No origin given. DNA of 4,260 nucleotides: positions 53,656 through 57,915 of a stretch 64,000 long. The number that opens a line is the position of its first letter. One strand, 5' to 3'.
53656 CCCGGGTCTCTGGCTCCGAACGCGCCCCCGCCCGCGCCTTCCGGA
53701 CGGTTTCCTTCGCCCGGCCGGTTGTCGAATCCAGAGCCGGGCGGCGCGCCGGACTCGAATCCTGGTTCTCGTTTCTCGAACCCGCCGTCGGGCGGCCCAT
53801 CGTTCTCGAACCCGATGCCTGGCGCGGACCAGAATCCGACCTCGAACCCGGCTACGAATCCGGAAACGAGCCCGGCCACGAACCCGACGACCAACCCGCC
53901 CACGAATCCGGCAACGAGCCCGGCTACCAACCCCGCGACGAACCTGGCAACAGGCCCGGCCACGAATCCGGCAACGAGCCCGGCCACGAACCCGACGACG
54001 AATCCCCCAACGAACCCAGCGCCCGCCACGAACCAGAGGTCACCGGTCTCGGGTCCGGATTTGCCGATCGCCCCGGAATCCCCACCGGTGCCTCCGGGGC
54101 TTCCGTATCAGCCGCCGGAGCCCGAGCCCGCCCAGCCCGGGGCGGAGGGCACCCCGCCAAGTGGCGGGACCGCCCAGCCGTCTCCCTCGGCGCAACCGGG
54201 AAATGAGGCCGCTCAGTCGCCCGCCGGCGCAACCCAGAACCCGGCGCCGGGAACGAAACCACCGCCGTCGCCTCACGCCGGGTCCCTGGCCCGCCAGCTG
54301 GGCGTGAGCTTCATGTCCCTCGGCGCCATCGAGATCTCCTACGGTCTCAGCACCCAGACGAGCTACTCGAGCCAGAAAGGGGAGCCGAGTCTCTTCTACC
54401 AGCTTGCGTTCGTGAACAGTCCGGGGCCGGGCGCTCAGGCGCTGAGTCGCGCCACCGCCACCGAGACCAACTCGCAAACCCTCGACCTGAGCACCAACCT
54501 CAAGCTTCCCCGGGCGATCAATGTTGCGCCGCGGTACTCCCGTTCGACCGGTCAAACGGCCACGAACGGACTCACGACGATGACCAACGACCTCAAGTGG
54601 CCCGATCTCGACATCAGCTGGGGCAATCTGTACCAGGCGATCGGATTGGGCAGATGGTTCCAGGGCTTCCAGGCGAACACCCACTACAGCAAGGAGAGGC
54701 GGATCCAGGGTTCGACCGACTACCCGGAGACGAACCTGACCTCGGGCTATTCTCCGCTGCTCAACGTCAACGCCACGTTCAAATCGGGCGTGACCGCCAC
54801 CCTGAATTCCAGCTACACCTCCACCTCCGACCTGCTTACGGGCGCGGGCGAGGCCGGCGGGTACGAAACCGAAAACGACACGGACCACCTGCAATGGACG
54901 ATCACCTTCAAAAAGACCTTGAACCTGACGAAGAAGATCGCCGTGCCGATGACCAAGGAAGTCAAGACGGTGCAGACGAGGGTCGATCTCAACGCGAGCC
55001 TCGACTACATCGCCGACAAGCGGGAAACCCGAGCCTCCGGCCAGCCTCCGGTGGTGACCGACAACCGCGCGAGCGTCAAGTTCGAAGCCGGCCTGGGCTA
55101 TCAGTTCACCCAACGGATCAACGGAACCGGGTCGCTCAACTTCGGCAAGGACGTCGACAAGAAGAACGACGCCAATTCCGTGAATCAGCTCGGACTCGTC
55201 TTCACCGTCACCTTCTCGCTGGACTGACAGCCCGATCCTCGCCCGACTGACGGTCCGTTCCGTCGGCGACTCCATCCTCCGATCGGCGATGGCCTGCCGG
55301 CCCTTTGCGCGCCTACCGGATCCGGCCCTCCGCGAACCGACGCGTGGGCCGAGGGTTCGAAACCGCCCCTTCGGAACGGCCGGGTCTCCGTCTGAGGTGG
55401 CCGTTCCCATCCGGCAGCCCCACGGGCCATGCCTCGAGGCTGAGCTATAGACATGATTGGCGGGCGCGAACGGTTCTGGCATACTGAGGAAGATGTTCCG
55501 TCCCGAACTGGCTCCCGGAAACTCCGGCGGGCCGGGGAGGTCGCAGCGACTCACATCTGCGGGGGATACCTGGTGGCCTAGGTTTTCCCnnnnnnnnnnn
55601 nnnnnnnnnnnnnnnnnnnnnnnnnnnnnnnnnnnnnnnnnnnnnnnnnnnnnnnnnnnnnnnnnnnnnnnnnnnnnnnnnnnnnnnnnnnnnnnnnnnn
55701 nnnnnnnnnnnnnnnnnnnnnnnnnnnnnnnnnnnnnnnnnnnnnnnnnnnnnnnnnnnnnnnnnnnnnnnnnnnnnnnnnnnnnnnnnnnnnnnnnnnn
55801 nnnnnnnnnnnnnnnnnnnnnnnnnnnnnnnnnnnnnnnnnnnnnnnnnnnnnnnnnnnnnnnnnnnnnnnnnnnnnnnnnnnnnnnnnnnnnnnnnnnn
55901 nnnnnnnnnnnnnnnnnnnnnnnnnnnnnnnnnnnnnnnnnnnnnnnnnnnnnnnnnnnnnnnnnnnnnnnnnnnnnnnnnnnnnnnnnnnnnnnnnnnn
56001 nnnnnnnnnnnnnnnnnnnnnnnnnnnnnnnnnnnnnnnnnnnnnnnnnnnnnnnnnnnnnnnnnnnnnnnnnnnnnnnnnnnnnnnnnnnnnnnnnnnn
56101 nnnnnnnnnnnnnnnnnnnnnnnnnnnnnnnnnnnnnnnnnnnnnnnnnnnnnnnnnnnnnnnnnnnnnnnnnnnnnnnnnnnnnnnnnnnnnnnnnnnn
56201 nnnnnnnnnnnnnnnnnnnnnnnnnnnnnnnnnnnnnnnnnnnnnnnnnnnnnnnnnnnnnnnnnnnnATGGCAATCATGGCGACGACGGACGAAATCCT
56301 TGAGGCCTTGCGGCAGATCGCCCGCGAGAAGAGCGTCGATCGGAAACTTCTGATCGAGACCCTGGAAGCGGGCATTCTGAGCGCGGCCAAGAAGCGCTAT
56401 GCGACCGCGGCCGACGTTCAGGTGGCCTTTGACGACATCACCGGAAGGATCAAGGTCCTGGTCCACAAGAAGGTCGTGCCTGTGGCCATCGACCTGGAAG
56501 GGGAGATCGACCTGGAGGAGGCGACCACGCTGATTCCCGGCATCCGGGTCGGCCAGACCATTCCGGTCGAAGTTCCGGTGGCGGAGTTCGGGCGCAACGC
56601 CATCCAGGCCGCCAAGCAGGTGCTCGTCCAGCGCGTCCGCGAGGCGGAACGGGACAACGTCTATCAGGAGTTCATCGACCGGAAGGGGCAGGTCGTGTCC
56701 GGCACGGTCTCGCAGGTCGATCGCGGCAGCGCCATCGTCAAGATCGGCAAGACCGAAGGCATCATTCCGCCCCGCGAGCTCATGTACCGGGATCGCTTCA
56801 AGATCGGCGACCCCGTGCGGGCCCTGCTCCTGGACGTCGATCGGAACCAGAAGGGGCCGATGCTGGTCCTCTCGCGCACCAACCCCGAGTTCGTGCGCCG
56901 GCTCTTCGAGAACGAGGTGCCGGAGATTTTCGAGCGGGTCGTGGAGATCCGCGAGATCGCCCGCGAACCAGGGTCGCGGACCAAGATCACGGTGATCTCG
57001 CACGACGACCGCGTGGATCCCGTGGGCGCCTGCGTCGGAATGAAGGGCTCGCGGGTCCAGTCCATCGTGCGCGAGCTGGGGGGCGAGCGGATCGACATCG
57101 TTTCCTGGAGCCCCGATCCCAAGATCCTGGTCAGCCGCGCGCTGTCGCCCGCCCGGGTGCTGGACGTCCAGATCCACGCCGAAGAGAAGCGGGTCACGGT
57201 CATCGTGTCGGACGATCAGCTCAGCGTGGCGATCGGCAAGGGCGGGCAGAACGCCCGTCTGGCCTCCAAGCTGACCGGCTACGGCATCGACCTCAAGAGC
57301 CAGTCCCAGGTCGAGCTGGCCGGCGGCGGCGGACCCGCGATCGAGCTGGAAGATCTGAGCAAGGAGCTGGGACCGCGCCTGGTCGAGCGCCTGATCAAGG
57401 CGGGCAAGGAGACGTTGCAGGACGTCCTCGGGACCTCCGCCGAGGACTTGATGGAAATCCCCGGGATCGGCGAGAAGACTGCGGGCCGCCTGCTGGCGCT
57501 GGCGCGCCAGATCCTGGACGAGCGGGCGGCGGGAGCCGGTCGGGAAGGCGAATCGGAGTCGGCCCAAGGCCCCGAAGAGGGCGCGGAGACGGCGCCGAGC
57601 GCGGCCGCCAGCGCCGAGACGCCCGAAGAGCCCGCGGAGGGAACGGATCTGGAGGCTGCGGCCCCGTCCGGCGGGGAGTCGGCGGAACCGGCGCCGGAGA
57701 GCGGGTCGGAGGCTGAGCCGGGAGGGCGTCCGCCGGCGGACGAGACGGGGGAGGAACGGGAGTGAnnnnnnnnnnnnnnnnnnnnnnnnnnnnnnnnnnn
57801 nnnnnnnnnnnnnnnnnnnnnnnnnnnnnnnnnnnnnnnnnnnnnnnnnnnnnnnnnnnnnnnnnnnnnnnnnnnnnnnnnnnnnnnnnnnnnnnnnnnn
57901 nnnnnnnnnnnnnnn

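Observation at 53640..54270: Long Pro/Thr/Asn-rich low-complexity insert with TNPA-type micro-repeats inside the SprA-like protein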

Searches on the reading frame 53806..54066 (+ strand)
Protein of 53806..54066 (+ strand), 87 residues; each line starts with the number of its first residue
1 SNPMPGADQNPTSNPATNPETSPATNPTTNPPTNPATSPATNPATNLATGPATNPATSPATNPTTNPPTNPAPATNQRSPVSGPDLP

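Call 68: find_homologous_proteins(query=window:53806-54066:+, max_evalue=0.01)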
Query seq(87 aa): 945 candidates shared short words with the query, none scored E <= 0.01.

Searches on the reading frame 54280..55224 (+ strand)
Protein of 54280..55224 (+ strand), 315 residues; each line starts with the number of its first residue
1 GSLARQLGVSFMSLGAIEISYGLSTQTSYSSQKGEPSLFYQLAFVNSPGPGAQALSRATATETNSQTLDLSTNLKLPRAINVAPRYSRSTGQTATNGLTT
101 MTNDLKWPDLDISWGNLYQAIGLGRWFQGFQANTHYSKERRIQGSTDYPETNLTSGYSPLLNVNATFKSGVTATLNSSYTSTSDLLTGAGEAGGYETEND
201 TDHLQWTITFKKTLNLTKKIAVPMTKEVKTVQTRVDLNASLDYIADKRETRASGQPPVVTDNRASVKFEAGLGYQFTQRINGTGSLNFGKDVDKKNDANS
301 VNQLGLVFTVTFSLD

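Call 26: find_related_loci(query=window:54280-55224:+, collection=genome_contigs, flank=3000)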
Query window:54280-55224:+ (315 aa) in genome_contigs; peptide patterns used: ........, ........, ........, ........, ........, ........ (x = any residue, [..] = any of these).
70 stretches matched a pattern, but none encodes a relative of the query by tblastn (E <= 1e-3).

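Call 54: find_related_loci(query=window:54280-55224:+, collection=metagenome_contigs, flank=4000)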
Query window:54280-55224:+ (315 aa) in metagenome_contigs; peptide patterns used: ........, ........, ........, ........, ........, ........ (x = any residue, [..] = any of these).
114 stretches matched a pattern, but none encodes a relative of the query by tblastn (E <= 1e-3).

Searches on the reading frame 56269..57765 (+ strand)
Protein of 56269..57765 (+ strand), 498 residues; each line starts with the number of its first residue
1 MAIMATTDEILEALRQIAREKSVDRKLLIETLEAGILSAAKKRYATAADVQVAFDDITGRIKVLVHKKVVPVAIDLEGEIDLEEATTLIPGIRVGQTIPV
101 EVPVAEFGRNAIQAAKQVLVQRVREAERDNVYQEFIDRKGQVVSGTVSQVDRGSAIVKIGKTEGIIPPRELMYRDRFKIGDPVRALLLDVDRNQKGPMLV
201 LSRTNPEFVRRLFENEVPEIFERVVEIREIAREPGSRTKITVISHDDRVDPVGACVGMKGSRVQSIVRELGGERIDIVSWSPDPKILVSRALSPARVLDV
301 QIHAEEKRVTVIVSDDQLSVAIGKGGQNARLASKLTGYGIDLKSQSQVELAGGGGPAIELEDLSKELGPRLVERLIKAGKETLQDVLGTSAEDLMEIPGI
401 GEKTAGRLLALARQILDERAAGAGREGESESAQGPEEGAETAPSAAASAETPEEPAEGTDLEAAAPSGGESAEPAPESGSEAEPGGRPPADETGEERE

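Call 16: search_protein_families(library=pfam, proteins=[window:56269-57765:+], max_evalue=0.001)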
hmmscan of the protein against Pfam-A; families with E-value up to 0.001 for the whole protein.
window:56269-57765:+ (498 aa): 7 families
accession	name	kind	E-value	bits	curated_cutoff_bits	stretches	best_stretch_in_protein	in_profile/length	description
PF08529.16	NusA_N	-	1e-32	113.3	23.8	1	9-129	1-119/119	NusA N-terminal domain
PF13184.12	KH_5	-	1.7e-29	102.2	27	1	234-302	1-69/69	NusA-like KH domain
PF00575.29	S1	-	1.4e-11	45.1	22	1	137-198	2-70/74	S1 RNA binding domain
PF14520.12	HHH_5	-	4.8e-10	40.2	27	1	367-410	10-53/57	Helix-hairpin-helix domain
PF23095.1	KH_NusA_C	-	2.1e-06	28.1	34.2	1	313-348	5-40/59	Transcription termination/antitermination protein NusA, KH domain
PF07650.23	KH_2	-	7.2e-06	26.2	22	1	292-350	10-68/78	KH domain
PF00633.29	HHH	-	1.6e-05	24.9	24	1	390-410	9-29/30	Helix-hairpin-helix motif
